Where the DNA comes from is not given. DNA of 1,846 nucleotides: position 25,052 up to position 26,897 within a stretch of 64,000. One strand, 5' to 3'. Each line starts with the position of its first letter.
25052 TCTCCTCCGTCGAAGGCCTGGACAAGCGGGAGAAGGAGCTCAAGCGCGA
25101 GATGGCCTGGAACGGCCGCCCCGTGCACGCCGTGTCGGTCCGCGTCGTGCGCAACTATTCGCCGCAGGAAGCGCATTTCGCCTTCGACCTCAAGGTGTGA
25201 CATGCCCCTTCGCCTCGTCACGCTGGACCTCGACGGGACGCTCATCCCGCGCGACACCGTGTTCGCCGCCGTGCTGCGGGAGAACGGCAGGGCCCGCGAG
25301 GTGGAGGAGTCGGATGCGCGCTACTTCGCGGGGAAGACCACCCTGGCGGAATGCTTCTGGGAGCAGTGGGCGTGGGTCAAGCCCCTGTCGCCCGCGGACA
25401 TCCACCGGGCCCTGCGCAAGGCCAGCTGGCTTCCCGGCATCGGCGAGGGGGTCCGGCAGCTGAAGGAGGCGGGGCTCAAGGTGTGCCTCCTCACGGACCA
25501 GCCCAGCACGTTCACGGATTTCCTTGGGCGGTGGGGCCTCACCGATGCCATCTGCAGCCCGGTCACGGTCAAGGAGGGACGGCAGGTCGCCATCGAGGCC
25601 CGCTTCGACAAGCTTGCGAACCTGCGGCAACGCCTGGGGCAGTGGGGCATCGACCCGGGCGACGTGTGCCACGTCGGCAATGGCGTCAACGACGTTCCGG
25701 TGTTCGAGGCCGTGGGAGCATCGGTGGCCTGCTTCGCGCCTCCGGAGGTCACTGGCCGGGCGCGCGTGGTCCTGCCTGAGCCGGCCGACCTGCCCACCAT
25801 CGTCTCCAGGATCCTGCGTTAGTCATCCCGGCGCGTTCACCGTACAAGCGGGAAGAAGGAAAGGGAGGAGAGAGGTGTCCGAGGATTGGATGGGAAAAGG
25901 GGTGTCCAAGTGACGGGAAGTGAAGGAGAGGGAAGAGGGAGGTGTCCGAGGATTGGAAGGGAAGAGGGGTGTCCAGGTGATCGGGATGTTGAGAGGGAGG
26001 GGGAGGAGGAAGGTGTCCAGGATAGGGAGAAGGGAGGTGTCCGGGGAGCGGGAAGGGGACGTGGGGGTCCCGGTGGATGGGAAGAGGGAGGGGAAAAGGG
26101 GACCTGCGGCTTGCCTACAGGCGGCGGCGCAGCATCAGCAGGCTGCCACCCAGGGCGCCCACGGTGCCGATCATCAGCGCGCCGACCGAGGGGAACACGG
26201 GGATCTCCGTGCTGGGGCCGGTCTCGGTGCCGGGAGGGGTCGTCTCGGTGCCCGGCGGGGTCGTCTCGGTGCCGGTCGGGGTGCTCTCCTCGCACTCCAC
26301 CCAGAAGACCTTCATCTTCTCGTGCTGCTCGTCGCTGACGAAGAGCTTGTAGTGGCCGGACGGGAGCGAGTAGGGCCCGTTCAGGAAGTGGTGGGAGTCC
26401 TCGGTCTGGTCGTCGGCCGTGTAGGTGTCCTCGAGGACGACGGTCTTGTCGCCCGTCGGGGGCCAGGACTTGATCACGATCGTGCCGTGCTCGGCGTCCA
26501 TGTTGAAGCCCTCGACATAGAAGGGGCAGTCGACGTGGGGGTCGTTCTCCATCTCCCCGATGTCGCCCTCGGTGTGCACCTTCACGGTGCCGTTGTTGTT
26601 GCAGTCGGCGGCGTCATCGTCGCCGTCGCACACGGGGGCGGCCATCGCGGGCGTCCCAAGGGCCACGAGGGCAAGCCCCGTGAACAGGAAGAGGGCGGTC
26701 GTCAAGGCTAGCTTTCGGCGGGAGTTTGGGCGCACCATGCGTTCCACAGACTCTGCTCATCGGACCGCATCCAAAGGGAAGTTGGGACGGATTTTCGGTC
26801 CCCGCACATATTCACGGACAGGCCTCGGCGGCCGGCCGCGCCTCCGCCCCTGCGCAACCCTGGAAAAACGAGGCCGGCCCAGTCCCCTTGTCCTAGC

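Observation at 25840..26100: Purine-rich 67-bp tandem repeat with six GGTGTCC cores between convergent genes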

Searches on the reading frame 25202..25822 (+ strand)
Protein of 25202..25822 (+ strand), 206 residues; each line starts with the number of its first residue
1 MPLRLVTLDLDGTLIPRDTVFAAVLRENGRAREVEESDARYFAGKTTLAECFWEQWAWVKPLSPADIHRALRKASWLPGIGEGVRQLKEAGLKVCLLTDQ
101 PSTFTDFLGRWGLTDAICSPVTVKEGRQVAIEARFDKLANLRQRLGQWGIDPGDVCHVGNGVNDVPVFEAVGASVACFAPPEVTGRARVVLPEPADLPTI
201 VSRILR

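Call 11: search_protein_families(library=pfam, proteins=[window:25202-25822:+], max_evalue=0.01)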
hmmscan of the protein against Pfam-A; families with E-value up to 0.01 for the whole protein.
window:25202-25822:+ (206 aa): 3 families
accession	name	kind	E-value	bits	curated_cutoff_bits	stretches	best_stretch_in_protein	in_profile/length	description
PF00702.32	Hydrolase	-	1.5e-11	45.5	26.4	1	4-172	2-191/191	haloacid dehalogenase-like hydrolase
PF12710.13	HAD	-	5.1e-09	37.3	27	1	7-168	2-188/189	haloacid dehalogenase-like hydrolase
PF08282.18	Hydrolase_3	-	7e-06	26.4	20.9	1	132-191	183-243/255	haloacid dehalogenase-like hydrolase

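Call 12: search_protein_families(library=ncbifam, proteins=[window:25202-25822:+], max_evalue=0.01)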
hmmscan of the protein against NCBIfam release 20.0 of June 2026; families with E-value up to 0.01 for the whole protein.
window:25202-25822:+ (206 aa): 16 families
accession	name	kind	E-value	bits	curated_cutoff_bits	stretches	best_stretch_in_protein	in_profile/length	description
TIGR00338.1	serB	equivalog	1.6e-12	47.5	144.15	1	4-199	15-214/219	phosphoserine phosphatase SerB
TIGR01488.1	HAD-SF-IB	subfamily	1.1e-10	41.8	45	1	5-171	1-177/177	HAD-IB family phosphatase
TIGR00099.1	Cof-subfamily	subfamily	8.7e-07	28.8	137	1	135-190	187-243/256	Cof-type HAD-IIB family hydrolase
NF002245.0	PRK01158.1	equivalog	9.4e-07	28.4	198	1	134-190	155-212/233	phosphoglycolate phosphatase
TIGR01662.1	HAD-SF-IIIA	subfamily_domain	3e-06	27.4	44.6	1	69-177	19-137/141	HAD-IIIA family hydrolase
NF009695.0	PRK13222.1-2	equivalog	4.1e-06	26.4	225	1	74-177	93-192/226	phosphoglycolate phosphatase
NF008350.0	PRK11133.1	equivalog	4.5e-06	26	413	1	6-200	113-311/324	phosphoserine phosphatase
TIGR01487.1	Pglycolate_arch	equivalog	1.9e-05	24.6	122.75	1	133-177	144-188/215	phosphoglycolate phosphatase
TIGR01670.1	KdsC-phosphatas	subfamily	0.00057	19.9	106.95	1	134-188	74-129/154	3-deoxy-D-manno-octulosonate 8-phosphate phosphatase, YrbI family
TIGR01449.2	PGP_bact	equivalog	0.00058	19.5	180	0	74-177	84-183/213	phosphoglycolate phosphatase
NF007821.0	PRK10530.1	equivalog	0.00063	19.1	274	0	139-192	202-256/272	pyridoxal phosphatase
NF009697.0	PRK13222.1-4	equivalog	0.00064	19.1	327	0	76-174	95-189/232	phosphoglycolate phosphatase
NF007019.0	PRK09484.1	equivalog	0.00084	19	208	1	134-187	98-152/187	3-deoxy-manno-octulosonate-8-phosphatase KdsC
TIGR01491.1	HAD-SF-IB-PSPlk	hypoth_equivalog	0.00097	18.9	151.9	1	3-175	4-186/201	phosphoserine phosphatase-like hydrolase, archaeal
TIGR01490.1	HAD-SF-IB-hyp1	subfamily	0.001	19.3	98.3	0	81-176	93-195/202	HAD-IB family hydrolase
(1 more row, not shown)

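Call 13: find_encoding_contigs(protein=window:25202-25822:+, flank=5000, max_places=10)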
Protein window:25202-25822:+ (206 aa): 1 contig read that carries it; 1 place shown.
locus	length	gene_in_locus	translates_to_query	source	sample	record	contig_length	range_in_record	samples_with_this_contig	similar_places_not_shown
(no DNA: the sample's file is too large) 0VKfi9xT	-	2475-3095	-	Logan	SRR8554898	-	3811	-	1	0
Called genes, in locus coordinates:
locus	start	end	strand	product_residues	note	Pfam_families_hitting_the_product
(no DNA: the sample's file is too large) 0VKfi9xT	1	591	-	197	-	?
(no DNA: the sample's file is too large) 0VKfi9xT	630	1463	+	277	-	-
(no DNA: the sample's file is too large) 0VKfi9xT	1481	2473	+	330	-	PF18093:Trm5_N, PF25133:TYW2_N_2, PF02475:TRM5-TYW2_MTfase, PF06325:PrmA (weak), PF03602:Cons_hypoth95 (weak), PF05175:MTS (weak), PF09445:Methyltransf_15 (weak), PF13649:Methyltransf_25 (weak), +2 more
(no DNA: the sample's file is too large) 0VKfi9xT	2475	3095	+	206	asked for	PF00702:Hydrolase, PF08282:Hydrolase_3 (faint), PF12710:HAD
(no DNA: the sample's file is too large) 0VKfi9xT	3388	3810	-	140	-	?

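Call 15: find_related_loci(query=window:25202-25822:+, collection=genome_contigs, flank=6000)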
Query window:25202-25822:+ (206 aa) in genome_contigs; peptide patterns used: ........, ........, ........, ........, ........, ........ (x = any residue, [..] = any of these).
203 stretches matched a pattern; 9 encode a relative of the query (tblastn E <= 1e-3); 9 distinct loci.
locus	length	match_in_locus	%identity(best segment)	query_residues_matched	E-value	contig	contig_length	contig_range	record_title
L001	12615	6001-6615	78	1-205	5e-106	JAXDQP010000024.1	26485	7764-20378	MAG: Thermoplasmata archaeon isolate BP_738 scaffold_93357, whole genome shotgun sequence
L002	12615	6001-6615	77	1-205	3e-104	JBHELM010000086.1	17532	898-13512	MAG: Thermoplasmatota archaeon isolate S2_bin.14.orig S2_k141_3675609, whole genome shotgun sequence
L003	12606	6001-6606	69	5-206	8e-92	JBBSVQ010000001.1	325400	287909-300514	MAG: Thermoplasmatota archaeon isolate H32-bin038_1 H32_bin038_1_000000000001, whole genome shotgun sequence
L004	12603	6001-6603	68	5-205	5e-87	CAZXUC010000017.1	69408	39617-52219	MAG TPA_asm: uncultured Halobacteriales archaeon isolate SRP136066_co1_71 genome assembly, contig: NODE_238_length_69408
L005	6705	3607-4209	65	5-205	1e-86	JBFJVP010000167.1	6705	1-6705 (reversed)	MAG: Thermoplasmatota archaeon isolate Mix_sand19.2022.05.G.106 k141_1122479_length_6705_cov_11.0376, whole genome shotg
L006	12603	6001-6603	61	5-205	5e-77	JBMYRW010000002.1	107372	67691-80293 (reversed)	MAG: Thermoplasmatota archaeon isolate ME_XS_2303_bin_37 ME_XS_2303_bin_37_1, whole genome shotgun sequence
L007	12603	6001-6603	64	5-205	9e-76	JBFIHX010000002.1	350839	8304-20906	MAG: Thermoplasmatota archaeon isolate Mix_sand11.2021.09.Z.34 k141_3146699_length_350839_cov_33.0003, whole genome shot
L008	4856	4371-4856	69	5-166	1e-73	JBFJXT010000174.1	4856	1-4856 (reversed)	MAG: Thermoplasmatota archaeon isolate Mix_sand19.2022.05.G.64 k141_4140494_length_4856_cov_10.0000, whole genome shotgu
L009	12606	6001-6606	61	1-202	1e-78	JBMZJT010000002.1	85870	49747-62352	MAG: Thermoplasmatota archaeon isolate ME_XS_2301_3_bin15 ME_XS_2301_3_bin15_1, whole genome shotgun sequence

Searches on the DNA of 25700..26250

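Call 68: search_rna_families(source=window, start=25700, end=26250, threshold=evalue, max_evalue=10, show_alignments=2)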
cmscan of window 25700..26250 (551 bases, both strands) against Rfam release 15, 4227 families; matches with E-value up to 10: 3.
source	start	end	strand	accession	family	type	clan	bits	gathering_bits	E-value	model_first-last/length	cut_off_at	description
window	25767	25974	+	RF02272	Vax2os1_3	Gene; lncRNA;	-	15.9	50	0.71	1-199/199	no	Vax2os1 conserved region 3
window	25945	25977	+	RF01308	sR58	Gene; snRNA; snoRNA; CD-box;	-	14.3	55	2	1-55/55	no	Small nucleolar RNA sR58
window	26078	26173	+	RF02158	NPPA-AS1_3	Gene; lncRNA;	-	12.5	55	3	1-108/108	no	NPPA antisense RNA 1 conserved region 3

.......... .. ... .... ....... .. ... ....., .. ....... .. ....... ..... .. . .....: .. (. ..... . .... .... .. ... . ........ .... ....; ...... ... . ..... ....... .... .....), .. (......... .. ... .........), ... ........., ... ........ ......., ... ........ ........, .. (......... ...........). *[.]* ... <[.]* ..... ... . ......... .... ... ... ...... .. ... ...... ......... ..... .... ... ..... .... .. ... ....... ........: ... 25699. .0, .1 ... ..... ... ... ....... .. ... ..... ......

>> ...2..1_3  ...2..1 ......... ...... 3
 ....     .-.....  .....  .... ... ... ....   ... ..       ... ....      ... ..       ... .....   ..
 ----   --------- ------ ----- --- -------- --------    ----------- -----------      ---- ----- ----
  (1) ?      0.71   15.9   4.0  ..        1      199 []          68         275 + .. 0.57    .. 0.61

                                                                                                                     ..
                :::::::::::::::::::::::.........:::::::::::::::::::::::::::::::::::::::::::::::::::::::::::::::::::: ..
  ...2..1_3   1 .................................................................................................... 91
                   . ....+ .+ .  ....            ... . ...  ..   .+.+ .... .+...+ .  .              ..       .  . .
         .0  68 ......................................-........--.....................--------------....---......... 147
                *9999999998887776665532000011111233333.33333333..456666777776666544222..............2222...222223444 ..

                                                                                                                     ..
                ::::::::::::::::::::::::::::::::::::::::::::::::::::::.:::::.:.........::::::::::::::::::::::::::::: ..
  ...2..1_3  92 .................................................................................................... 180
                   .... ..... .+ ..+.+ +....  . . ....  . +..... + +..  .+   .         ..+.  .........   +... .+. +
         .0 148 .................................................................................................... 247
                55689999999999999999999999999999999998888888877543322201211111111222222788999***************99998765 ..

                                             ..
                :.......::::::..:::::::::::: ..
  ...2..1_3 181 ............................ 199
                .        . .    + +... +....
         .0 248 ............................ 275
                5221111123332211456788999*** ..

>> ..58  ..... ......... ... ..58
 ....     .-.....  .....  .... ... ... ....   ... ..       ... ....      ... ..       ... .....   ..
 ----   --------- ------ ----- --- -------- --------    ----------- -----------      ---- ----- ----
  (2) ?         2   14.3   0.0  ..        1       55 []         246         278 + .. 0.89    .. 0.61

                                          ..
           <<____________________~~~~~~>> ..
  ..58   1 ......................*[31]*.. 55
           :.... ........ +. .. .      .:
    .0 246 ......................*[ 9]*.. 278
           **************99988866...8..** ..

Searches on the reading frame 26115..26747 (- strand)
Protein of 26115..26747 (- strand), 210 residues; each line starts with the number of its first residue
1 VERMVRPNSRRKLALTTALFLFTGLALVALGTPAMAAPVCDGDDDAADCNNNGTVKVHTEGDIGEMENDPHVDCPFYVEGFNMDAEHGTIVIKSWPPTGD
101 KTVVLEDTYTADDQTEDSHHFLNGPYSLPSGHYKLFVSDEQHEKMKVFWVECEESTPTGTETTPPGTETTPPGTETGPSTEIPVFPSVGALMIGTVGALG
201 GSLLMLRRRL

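Call 11: search_protein_families(library=pfam, proteins=[window:26115-26747:-], max_evalue=0.01)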
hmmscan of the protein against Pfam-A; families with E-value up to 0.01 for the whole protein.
window:26115-26747:- (210 aa): 0 families

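Call 12: search_protein_families(library=ncbifam, proteins=[window:26115-26747:-], max_evalue=0.01)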
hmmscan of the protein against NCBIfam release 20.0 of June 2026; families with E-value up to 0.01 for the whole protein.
window:26115-26747:- (210 aa): 0 families

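Call 14: find_encoding_contigs(protein=window:26115-26747:-, flank=5000, max_places=10)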
Protein window:26115-26747:- (210 aa): no gene with exactly this product is on record in the collection.

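Call 19: find_homologous_proteins(query=window:26115-26747:-)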
Query window:26115-26747:- (210 aa): 860 proteins with E <= 0.001 among 1603 candidates; the best 120 are listed.
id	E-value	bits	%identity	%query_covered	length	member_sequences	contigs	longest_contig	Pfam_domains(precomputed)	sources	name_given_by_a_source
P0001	3.1e-130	450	99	93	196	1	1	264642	-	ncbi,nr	ncbi:MAG TPA: hypothetical protein VM286_09215 [Candidatus Thermoplasmatota archaeon]|nr:hypothetica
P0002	2.8e-82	294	68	86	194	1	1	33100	-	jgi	jgi:hypothetical protein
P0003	1.7e-78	281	65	85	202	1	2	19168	-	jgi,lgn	jgi:hypothetical protein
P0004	3.8e-78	280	64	97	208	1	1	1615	-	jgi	jgi:hypothetical protein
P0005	8.2e-77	276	61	91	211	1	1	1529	-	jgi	jgi:hypothetical protein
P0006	1.0e-76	275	60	99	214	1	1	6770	-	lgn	-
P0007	7.2e-67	243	60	85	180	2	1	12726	-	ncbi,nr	ncbi:MAG TPA: hypothetical protein VM241_04530 [Candidatus Thermoplasmatota archaeon]|nr:hypothetica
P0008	2.9e-66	241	60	81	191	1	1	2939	-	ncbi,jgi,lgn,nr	ncbi:MAG: hypothetical protein QOI63_1898 [Thermoplasmata archaeon]|jgi:hypothetical protein|nr:hypo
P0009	4.1e-66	241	57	95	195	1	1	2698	-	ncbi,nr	ncbi:MAG TPA: hypothetical protein VHI93_04855 [Candidatus Thermoplasmatota archaeon]|nr:hypothetica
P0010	2.8e-61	225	59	77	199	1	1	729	-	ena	-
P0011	1.8e-59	219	48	82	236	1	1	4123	PF25833.1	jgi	jgi:hypothetical protein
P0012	1.5e-55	206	53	77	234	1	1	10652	-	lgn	-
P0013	3.9e-54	202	54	77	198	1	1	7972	-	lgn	-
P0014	9.8e-50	187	56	51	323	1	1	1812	-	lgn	-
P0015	3.8e-46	176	49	76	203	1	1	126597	-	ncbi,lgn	-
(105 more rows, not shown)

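Call 20: find_encoding_contigs(protein=P0001, flank=3000, max_places=5)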
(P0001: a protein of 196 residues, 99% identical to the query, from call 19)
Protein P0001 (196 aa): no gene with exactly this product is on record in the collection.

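Call 21: find_encoding_contigs(protein=P0002, flank=3000, max_places=5)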
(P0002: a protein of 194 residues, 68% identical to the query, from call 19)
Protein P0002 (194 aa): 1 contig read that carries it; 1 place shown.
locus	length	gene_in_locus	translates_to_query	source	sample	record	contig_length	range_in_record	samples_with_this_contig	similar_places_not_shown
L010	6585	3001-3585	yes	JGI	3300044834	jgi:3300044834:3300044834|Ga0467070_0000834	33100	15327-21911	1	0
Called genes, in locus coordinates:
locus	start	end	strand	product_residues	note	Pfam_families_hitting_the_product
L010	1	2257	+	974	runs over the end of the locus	PF00270:DEAD, PF00271:Helicase_C, PF19306:WHD_Lhr, PF08494:DEAD_assoc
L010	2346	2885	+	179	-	-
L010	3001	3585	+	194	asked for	-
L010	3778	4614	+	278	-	-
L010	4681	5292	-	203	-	-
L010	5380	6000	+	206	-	-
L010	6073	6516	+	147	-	PF01161:PBP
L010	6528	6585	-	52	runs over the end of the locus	-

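Call 22: find_encoding_contigs(protein=P0003, flank=3000, max_places=5)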
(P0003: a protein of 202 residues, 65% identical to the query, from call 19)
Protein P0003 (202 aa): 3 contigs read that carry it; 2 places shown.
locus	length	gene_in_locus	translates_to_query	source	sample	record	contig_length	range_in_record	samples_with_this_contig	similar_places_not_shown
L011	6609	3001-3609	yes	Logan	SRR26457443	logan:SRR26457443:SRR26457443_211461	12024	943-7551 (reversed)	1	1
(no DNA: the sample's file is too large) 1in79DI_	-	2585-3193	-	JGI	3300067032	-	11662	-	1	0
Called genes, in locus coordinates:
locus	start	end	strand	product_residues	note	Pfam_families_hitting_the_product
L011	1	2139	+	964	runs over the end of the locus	PF00270:DEAD, PF04851:ResIII (weak), PF00271:Helicase_C, PF19306:WHD_Lhr, PF08494:DEAD_assoc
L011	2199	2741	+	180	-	-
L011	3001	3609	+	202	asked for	-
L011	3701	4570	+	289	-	-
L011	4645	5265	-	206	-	PF00702:Hydrolase, PF12710:HAD, PF08282:Hydrolase_3 (weak)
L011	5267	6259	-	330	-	PF13578:Methyltransf_24 (faint), PF18093:Trm5_N (weak), PF25133:TYW2_N_2, PF02475:TRM5-TYW2_MTfase, PF03602:Cons_hypoth95, PF09445:Methyltransf_15 (weak), PF13649:Methyltransf_25 (weak)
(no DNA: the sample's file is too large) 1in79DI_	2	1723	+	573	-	?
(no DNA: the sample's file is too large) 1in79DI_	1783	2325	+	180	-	-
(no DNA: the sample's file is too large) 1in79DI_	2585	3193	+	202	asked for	-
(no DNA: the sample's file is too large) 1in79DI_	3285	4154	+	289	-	-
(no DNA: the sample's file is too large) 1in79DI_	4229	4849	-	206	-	PF00702:Hydrolase, PF12710:HAD, PF08282:Hydrolase_3 (weak)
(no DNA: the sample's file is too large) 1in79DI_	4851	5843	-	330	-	PF18093:Trm5_N (weak), PF25133:TYW2_N_2, PF02475:TRM5-TYW2_MTfase, PF03602:Cons_hypoth95, PF09445:Methyltransf_15 (weak), PF13649:Methyltransf_25 (weak)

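Call 31: find_encoding_contigs(protein=P0006, flank=3000, max_places=4)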
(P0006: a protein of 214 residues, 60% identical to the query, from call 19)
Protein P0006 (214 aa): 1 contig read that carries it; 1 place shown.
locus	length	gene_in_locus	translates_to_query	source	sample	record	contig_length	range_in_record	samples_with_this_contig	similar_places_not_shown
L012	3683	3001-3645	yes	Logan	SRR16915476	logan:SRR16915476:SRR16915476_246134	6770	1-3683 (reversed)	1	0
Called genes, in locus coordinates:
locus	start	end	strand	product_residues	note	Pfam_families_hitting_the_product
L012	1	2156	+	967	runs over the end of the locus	PF00270:DEAD, PF04851:ResIII (weak), PF00271:Helicase_C, PF19306:WHD_Lhr, PF08494:DEAD_assoc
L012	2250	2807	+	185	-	-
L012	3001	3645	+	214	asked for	-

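Call 32: find_encoding_contigs(protein=P0007, flank=3000, max_places=4)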
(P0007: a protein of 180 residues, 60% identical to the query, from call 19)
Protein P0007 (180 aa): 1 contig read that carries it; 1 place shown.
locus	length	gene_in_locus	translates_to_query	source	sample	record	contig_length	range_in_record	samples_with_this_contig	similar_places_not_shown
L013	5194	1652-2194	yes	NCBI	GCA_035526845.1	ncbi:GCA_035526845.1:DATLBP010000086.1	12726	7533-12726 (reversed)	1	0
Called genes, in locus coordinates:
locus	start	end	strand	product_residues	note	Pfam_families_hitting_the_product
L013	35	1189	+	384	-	PF00155:Aminotran_1_2, PF01053:Cys_Met_Meta_PP, PF01041:DegT_DnrJ_EryC1, PF00266:Aminotran_5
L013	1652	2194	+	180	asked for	-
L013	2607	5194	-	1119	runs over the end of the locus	PF02516:STT3, PF02369:Big_1 (faint), PF13715:CarbopepD_reg_2 (faint), PF13620:CarboxypepD_reg (weak)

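Call 59: find_related_loci(query=A3, collection=metagenome_contigs, flank=2500)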
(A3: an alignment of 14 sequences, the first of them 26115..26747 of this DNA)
Query A3 (210 aa) in metagenome_contigs; peptide patterns used: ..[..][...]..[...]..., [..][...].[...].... (x = any residue, [..] = any of these).
180 stretches matched a pattern; 107 encode a relative of the query (tblastn E <= 1e-3); the best 80 are kept; 80 distinct loci.
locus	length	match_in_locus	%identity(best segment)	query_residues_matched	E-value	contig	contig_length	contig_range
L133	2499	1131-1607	42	4-168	4e-31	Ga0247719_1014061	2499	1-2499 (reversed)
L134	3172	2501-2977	42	4-168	5e-31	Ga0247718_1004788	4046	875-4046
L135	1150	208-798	40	14-199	5e-29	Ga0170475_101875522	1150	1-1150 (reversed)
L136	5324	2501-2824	46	51-154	3e-27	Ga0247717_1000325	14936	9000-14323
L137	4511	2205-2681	41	8-161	4e-26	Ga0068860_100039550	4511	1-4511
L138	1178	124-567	42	3-152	5e-25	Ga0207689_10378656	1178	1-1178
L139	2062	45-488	42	3-152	2e-24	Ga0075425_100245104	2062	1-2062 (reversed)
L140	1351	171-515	47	51-158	2e-24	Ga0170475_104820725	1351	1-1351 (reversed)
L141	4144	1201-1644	42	3-152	3e-24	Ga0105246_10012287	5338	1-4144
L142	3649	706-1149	42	3-152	4e-24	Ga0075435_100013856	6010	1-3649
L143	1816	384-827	41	3-152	3e-24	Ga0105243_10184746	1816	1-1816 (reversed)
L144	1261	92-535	42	3-152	2e-24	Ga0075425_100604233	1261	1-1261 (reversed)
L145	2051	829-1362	41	50-202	2e-24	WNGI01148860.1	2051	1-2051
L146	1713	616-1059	42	3-152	3e-24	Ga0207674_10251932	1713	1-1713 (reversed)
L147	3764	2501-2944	41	3-152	4e-24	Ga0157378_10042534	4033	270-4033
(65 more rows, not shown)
